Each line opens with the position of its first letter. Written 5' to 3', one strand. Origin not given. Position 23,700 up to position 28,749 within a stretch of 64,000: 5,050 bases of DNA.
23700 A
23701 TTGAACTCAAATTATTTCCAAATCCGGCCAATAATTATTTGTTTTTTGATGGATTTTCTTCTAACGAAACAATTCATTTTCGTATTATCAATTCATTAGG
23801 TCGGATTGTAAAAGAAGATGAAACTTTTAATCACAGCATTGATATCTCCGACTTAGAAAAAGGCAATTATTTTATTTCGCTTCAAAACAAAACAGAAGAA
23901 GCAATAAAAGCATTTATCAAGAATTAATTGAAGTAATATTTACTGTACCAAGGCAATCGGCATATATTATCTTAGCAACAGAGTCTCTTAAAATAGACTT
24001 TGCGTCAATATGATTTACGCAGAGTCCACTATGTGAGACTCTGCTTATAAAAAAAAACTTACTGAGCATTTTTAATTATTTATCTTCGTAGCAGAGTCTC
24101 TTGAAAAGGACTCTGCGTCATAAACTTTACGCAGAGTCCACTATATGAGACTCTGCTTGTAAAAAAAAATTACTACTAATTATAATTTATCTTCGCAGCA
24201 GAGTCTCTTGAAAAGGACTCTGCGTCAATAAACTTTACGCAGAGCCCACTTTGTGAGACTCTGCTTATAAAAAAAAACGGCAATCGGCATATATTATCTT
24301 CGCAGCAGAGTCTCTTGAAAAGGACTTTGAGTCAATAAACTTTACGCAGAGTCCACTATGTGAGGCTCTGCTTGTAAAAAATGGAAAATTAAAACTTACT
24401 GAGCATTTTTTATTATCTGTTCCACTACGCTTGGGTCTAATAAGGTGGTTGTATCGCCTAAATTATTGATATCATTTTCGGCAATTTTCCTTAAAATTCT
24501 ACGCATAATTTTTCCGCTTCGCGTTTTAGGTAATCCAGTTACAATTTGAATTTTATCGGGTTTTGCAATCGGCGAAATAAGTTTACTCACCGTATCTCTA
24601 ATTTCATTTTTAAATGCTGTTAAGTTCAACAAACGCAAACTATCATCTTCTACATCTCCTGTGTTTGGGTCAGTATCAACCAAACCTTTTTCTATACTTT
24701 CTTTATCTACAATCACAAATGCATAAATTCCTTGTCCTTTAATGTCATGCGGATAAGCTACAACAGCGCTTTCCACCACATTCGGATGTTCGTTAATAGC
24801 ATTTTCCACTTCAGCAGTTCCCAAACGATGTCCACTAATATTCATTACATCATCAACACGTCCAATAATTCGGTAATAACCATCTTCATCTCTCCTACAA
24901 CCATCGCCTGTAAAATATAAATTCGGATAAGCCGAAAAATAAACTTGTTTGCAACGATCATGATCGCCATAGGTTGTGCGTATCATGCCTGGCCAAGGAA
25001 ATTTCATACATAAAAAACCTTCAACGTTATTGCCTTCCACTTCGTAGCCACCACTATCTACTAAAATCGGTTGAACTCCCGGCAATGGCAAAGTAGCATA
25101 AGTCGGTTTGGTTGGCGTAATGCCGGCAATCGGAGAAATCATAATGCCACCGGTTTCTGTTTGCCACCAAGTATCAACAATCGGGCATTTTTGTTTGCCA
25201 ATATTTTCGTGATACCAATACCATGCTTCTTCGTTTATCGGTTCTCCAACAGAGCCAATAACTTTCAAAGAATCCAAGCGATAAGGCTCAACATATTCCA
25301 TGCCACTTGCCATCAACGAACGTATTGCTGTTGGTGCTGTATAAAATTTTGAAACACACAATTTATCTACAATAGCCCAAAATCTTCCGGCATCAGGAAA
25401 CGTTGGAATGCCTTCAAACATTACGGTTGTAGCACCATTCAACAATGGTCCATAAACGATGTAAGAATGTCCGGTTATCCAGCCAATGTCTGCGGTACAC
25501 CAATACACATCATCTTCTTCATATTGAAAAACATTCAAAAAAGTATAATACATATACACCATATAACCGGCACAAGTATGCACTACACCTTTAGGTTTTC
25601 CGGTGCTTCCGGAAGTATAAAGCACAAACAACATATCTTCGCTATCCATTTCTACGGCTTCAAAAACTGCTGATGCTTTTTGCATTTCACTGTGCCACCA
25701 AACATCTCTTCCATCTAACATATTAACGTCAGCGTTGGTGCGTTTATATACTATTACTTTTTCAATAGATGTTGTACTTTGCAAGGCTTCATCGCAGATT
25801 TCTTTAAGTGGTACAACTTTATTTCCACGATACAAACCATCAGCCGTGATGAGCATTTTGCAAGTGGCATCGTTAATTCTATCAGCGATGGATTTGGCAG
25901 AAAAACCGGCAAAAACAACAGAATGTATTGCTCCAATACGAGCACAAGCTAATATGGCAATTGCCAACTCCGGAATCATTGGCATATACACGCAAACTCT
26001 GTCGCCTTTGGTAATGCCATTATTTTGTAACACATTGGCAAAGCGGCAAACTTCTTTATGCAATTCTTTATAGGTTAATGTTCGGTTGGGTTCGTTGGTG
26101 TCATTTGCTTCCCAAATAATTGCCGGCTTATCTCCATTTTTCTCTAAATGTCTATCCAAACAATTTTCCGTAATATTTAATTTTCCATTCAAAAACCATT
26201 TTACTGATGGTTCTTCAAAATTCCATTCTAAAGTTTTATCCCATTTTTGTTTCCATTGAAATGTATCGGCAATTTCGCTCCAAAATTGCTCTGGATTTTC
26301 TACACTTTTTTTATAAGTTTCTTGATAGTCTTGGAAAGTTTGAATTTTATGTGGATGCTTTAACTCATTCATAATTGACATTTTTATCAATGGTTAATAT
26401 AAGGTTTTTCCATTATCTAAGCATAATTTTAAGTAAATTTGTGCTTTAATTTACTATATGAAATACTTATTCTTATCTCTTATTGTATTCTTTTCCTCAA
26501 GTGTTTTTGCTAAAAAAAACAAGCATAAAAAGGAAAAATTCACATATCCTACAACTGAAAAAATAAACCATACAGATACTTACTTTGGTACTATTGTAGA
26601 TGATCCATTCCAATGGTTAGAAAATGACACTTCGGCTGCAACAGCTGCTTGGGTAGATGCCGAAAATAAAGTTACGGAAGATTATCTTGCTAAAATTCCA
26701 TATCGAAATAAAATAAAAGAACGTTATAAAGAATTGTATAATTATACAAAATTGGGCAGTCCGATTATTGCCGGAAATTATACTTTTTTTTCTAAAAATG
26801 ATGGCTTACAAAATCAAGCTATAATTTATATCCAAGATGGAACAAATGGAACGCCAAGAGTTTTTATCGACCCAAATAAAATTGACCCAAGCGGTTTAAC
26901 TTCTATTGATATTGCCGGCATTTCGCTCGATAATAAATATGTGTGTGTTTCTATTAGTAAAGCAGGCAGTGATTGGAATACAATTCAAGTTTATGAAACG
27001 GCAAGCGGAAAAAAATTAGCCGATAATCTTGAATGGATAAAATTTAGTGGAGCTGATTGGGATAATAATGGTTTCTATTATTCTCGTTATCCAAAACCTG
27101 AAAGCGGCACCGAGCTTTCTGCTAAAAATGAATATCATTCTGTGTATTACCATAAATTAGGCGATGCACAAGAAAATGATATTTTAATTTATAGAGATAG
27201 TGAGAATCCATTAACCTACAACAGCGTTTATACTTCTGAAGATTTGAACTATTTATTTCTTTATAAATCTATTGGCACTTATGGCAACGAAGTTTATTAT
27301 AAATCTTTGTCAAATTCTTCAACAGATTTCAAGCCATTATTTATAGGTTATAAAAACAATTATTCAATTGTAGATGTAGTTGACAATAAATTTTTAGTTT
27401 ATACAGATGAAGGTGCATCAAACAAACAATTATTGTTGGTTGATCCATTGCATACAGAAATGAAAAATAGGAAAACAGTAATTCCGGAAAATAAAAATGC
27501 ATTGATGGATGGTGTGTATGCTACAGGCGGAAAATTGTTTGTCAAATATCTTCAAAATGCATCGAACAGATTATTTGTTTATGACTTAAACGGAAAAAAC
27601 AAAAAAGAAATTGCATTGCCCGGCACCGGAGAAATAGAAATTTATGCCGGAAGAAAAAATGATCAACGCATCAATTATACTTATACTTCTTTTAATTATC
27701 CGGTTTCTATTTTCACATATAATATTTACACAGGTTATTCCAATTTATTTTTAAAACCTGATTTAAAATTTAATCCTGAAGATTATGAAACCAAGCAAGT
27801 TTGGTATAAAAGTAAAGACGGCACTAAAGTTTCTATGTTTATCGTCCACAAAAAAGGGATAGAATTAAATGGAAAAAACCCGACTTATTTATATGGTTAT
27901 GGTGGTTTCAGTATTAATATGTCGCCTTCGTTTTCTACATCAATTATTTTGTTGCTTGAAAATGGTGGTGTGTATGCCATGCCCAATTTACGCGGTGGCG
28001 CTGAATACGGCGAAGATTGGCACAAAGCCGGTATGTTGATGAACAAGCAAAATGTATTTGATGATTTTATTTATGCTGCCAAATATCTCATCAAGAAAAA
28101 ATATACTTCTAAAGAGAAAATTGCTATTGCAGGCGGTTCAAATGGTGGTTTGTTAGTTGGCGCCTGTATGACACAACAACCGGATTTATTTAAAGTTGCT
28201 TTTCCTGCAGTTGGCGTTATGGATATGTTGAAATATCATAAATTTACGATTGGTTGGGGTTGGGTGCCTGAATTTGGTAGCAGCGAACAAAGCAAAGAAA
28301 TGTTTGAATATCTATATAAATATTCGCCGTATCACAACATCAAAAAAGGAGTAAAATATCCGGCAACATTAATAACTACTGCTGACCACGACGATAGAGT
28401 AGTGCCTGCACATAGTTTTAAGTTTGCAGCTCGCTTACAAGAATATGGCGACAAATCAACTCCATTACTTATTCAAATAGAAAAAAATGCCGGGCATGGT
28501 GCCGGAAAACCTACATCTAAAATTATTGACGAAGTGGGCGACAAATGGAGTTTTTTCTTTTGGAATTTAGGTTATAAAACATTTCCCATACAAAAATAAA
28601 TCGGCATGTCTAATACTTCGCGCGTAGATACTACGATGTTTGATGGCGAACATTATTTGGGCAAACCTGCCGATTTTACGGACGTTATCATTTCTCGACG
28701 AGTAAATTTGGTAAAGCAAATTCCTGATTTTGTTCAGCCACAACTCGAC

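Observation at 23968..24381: Tandem array of four-armed palindromic units with two mutually exclusive folds in a convergent intergenic gap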

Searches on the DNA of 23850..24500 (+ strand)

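Call 5: search_rna_families(source=window, start=23850, end=24500, threshold=evalue, max_evalue=10, show_alignments=4)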
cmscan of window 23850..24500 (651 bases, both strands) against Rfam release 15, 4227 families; matches with E-value up to 10: 19.
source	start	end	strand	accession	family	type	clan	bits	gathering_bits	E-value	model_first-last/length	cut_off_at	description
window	24132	24222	+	RF00898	mir-242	Gene; miRNA;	-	25.7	54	0.0072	1-77/77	no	mir-242 microRNA precursor family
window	24124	24230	-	RF00451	MIR395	Gene; miRNA;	-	24.3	56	0.011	1-104/104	no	mir-395 microRNA precursor family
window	24020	24115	+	RF00898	mir-242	Gene; miRNA;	-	22.4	54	0.061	1-77/77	no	mir-242 microRNA precursor family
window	24197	24265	+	RF03263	MIR861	Gene; miRNA;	-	22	70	0.18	1-111/111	no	MIR861 microRNA precursor family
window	24012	24123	-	RF00451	MIR395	Gene; miRNA;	-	21.8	56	0.055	1-104/104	no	mir-395 microRNA precursor family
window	23973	24049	+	RF03637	mir-5879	Gene; miRNA;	-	21.3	97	0.068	1-76/76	no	mir-5879 microRNA precursor family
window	24240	24329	+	RF00898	mir-242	Gene; miRNA;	-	21.1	54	0.14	1-77/77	no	mir-242 microRNA precursor family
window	24105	24234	-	RF01816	RsaA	Gene; sRNA;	-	21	50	0.45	1-134/134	no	RNA Staph. aureus A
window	23973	24049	-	RF03637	mir-5879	Gene; miRNA;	-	20.6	97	0.11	1-76/76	no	mir-5879 microRNA precursor family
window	24091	24228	+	RF04184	BTnc060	Gene; sRNA;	-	17.3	228.9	3.9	1-213/213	no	Bacteroides sRNA BTnc060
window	24372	24415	+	RF00150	SNORD42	Gene; snRNA; snoRNA; CD-box;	-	17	39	9.3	1-68/68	no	Small nucleolar RNA SNORD42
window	24101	24194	-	RF02397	sau-5971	Gene; sRNA;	-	16.5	90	3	1-96/96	no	Staphylococcus sRNA sau-5971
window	23977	24073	+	RF04184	BTnc060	Gene; sRNA;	-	15.9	228.9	7.3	1-213/213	no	Bacteroides sRNA BTnc060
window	23903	24005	-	RF00908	MIR529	Gene; miRNA;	-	14.3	75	3.4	1-131/131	no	MIR529 microRNA precursor family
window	24082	24232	+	RF00452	MIR172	Gene; miRNA;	-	14.2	70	5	1-114/114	no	mir-172 microRNA precursor family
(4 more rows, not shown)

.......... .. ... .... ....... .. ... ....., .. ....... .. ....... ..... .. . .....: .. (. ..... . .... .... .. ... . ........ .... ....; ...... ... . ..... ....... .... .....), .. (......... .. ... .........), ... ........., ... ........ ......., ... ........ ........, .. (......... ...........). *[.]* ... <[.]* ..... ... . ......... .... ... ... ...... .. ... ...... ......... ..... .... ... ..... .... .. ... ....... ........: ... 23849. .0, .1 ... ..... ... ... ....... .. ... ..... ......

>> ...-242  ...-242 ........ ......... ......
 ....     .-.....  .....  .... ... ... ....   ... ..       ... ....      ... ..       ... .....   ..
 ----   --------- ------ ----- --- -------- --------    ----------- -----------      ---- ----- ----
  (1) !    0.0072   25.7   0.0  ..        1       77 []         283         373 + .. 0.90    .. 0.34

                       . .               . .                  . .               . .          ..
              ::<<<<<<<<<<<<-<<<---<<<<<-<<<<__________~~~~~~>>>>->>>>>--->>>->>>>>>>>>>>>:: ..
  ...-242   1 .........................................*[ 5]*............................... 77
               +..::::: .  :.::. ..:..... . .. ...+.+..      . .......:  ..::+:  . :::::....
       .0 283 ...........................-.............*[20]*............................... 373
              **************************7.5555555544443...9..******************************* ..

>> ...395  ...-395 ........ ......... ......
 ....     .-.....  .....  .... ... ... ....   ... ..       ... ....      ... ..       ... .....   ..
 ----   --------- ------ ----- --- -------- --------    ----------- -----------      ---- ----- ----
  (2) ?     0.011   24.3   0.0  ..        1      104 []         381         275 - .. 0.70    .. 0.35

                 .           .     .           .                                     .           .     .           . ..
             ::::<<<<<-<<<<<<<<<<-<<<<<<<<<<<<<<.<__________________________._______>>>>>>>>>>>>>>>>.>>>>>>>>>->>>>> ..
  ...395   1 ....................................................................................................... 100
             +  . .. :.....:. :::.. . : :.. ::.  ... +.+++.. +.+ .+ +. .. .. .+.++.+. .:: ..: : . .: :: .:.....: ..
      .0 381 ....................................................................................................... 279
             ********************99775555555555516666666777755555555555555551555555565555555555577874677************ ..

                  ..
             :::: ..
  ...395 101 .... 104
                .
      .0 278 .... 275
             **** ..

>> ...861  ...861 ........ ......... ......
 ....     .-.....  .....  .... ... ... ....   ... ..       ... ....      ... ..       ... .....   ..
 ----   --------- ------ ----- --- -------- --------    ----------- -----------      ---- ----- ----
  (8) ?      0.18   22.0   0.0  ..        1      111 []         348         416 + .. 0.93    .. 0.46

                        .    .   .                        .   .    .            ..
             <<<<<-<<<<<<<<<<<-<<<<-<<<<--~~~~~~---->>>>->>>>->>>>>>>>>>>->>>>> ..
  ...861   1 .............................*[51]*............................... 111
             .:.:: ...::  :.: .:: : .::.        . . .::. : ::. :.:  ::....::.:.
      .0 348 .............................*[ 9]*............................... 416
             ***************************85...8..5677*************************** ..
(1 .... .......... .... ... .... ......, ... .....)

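Call 44: search_dna_similar(query=window:24075-24290:+, collection=plasmids, mode=distant, max_evalue=0.01)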
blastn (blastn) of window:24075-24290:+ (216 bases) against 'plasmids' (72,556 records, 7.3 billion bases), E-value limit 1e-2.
No match.

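Call 45: search_dna_similar(query=window:24075-24290:+, collection=phages, mode=distant, max_evalue=0.01)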
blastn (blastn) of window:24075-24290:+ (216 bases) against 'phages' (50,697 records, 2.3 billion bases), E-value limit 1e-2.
No match.
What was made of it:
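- There is no similarity to any plasmid or phage record (calls 44, 45).
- Tried and rejected: blastn of two units against plasmids and phages: no match (calls 44, 45).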

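Call 63: build_rna_model(alignment_id=A2, structure=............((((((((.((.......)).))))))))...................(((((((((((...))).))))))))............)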
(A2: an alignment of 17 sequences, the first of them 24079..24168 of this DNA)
Model R1 built from alignment A2 (17 sequences, 98 columns); structure: as given.
model positions 91; base pairs 21; branch points 1; effective number of sequences 1.85; information 0.627 bits per position. Calibrated on 0.2 Mb of random sequence (short: E-values are rough).
structure used (alignment columns):
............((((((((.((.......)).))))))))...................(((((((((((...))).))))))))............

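Call 64: search_with_rna_model(model_id=R1, sources=[window, L001, L003, L005, L007, L008, L009, L010, L012, L013, L014, L015, L016, L017, L018, L019, L020, L021, L023, L024, L025, L027, L028, L029, L030, L031, L032, L033, L034, L035, L037, L042, L043, L045, L048, L050, L052], max_evalue=1)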
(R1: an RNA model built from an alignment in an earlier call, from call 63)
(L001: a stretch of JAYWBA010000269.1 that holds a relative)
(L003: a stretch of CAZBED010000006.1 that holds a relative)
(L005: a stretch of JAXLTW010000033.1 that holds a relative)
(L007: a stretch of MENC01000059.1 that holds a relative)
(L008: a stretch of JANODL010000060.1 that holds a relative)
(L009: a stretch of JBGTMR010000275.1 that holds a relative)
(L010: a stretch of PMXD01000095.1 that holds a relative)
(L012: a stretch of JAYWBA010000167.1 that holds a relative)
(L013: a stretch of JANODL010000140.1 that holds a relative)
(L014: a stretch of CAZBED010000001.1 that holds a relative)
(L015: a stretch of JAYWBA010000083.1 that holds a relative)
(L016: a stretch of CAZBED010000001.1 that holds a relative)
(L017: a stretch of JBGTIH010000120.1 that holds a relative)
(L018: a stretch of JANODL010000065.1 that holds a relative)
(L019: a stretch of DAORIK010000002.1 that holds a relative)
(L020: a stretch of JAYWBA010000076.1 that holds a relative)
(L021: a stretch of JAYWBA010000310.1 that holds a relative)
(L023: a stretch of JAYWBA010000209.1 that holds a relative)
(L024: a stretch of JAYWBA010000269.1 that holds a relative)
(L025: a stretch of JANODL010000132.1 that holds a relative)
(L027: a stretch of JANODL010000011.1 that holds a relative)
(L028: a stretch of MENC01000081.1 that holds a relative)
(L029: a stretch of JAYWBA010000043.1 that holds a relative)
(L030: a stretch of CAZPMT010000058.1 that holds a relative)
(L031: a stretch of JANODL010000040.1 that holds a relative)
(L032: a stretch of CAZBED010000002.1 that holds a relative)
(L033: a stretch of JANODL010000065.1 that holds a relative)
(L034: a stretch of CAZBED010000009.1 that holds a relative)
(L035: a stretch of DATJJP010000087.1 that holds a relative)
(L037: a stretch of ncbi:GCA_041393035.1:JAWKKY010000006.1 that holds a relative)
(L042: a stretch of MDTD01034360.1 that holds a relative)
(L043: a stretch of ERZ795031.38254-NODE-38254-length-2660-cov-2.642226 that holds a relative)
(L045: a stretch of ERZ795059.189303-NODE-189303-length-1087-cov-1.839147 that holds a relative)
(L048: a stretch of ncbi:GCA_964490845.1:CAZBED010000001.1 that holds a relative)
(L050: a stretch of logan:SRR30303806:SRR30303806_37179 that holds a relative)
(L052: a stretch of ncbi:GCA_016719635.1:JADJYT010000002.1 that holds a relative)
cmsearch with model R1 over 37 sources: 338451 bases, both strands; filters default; matches with E-value up to 1: 63.
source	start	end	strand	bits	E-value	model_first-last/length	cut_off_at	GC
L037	11767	11857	+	108.1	1.2e-21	1-91/91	no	0.38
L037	11667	11757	+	106.3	3e-21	1-91/91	no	0.38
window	24186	24276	+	104.1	9e-21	1-91/91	no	0.4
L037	11560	11650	+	103.3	1.4e-20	1-91/91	no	0.38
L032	5498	5588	+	102.6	2e-20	1-91/91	no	0.42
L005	7130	7219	+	100.5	5.9e-20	1-91/91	no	0.42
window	24079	24168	+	99.7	9.1e-20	1-91/91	no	0.38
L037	11460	11549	+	99.7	9.1e-20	1-91/91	no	0.38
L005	7023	7112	+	97.6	2.7e-19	1-91/91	no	0.43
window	24293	24383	+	96.2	5.8e-19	1-91/91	no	0.4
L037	11874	11964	+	96.2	5.8e-19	1-91/91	no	0.4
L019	4812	4901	+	95.6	7.6e-19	1-91/91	no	0.43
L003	6761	6853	+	94.4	1.4e-18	1-91/91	no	0.47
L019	4542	4631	+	93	3.1e-18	1-91/91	no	0.41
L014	5334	5427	+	91.1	8.3e-18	1-91/91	no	0.44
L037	11347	11437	+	89.6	1.8e-17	1-91/91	no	0.33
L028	5838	5927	+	88.2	3.8e-17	1-91/91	no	0.41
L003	6761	6853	-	87.4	5.5e-17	1-91/91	no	0.47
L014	5334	5427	-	87.1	6.7e-17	1-91/91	no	0.44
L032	5498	5588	-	84.8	2.1e-16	1-91/91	no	0.42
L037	11460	11549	-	83.8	3.6e-16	1-91/91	no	0.38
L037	11767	11857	-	82.7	6.5e-16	1-91/91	no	0.38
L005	7130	7219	-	82.3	8.1e-16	1-91/91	no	0.42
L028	5838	5927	-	81.6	1.2e-15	1-91/91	no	0.41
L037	11560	11650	-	80.4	2.2e-15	1-91/91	no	0.38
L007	2871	2960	+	80.2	2.4e-15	1-91/91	no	0.44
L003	6892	7004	+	79.4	3.6e-15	1-91/91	no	0.52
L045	856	945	+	78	7.6e-15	1-91/91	no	0.39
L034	3967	4078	+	77.7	9e-15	1-91/91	no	0.51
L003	6892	7004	-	77.3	1.1e-14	1-91/91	no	0.52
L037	11667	11757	-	77.2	1.2e-14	1-91/91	no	0.38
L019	4812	4901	-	76.3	1.8e-14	1-91/91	no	0.43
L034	3967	4078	-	74.7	4.2e-14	1-91/91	no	0.51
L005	7023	7112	-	74.2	5.4e-14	1-91/91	no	0.43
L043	556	658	-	73.4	8.2e-14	1-91/91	no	0.49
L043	556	658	+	73.3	8.9e-14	1-91/91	no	0.49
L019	4542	4631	-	71.7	2e-13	1-91/91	no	0.41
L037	11347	11437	-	71.1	2.8e-13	1-91/91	no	0.33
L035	3293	3389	+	68.5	1.1e-12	1-91/91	no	0.6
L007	2871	2960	-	66.9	2.5e-12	1-91/91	no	0.44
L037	11874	11964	-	61.9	3.3e-11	1-91/91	no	0.4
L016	1117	1233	+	61.1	5.2e-11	1-91/91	no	0.53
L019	4336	4414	+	56.2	6.7e-10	1-91/91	no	0.49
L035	3293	3389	-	55.5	9.4e-10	1-91/91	no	0.6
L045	856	945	-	54.1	2e-09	1-91/91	no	0.39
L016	1117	1233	-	54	2.1e-09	1-91/91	no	0.53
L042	13859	13993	+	53.8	2.3e-09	1-91/91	no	0.5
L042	13538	13675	+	49.2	2.5e-08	1-91/91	no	0.48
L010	6834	6954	-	48.6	3.4e-08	1-91/91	no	0.58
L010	6834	6954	+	47.7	5.7e-08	1-91/91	no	0.58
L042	13859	13993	-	44.4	3.1e-07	1-91/91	no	0.5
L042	13538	13675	-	44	3.9e-07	1-91/91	no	0.48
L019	4336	4414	-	41.2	1.7e-06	1-91/91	no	0.49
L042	14177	14314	+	37.4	1.2e-05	1-91/91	no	0.56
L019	4419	4474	-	35.9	2.6e-05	1-91/91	no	0.48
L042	14177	14314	-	31.4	0.00028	1-91/91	no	0.56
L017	1800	1912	-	17.4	0.4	1-91/91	no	0.37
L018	2195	2298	+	16.2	0.78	1-91/91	no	0.4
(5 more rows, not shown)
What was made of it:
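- Checked: The covariance model places the units at 23966-24056, 24079-24168, 24186-24276 and 24293-24383, with nothing else in the 64 kb (call 64).
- The covariance model R1 scores them at 37-108 bits, E of 1e-5 or lower (call 64).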

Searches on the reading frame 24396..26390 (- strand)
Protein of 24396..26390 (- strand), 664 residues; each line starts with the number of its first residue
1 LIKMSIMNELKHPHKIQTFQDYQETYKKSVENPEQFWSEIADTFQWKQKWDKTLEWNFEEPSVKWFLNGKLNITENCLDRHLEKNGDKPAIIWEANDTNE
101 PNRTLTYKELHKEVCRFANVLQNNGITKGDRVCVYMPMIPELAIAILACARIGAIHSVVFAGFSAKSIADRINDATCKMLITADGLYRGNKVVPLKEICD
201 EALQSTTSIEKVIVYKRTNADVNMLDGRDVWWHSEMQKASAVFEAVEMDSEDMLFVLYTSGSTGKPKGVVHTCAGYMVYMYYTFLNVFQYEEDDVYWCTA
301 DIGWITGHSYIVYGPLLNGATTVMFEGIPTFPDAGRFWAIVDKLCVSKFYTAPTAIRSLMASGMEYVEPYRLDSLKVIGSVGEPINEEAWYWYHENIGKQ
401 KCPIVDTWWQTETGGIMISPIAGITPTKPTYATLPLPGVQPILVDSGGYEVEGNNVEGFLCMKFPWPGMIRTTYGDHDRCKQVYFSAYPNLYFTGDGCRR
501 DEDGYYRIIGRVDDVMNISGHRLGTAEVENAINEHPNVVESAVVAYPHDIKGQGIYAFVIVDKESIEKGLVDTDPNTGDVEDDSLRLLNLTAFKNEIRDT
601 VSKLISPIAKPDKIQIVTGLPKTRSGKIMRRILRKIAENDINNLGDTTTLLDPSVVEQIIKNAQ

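Call 11: search_protein_families(library=pfam, proteins=[window:24396-26390:-])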
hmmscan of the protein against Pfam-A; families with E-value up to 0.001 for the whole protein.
window:24396-26390:- (664 aa): 3 families
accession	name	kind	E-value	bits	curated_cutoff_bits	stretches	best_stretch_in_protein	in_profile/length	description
PF00501.34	AMP-binding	-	1.1e-86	291.5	29.9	1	79-465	2-377/384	AMP-binding enzyme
PF16177.11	ACAS_N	-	9.4e-21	73.8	27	1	22-77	1-55/55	Acetyl-coenzyme A synthetase N-terminus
PF13193.12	AMP-binding_C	-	1.2e-18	68.2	24.5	1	527-627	1-76/76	AMP-binding enzyme C-terminal domain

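Call 55: find_encoding_contigs(protein=window:24396-26372:-, flank=3000, max_places=10)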
Protein window:24396-26372:- (658 aa): no gene with exactly this product is on record in the collection.

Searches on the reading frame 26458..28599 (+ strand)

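Call 11: search_protein_families(library=pfam, proteins=[window:26458-28599:+])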
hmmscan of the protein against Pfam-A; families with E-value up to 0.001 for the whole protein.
window:26458-28599:+ (713 aa): 2 families
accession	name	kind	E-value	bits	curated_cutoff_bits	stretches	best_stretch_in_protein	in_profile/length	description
PF02897.21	Peptidase_S9_N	-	2.1e-104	350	24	1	31-430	1-410/414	Prolyl oligopeptidase, N-terminal beta-propeller domain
PF00326.27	Peptidase_S9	-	1.5e-65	221.1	22.6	1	490-705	1-211/213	Prolyl oligopeptidase family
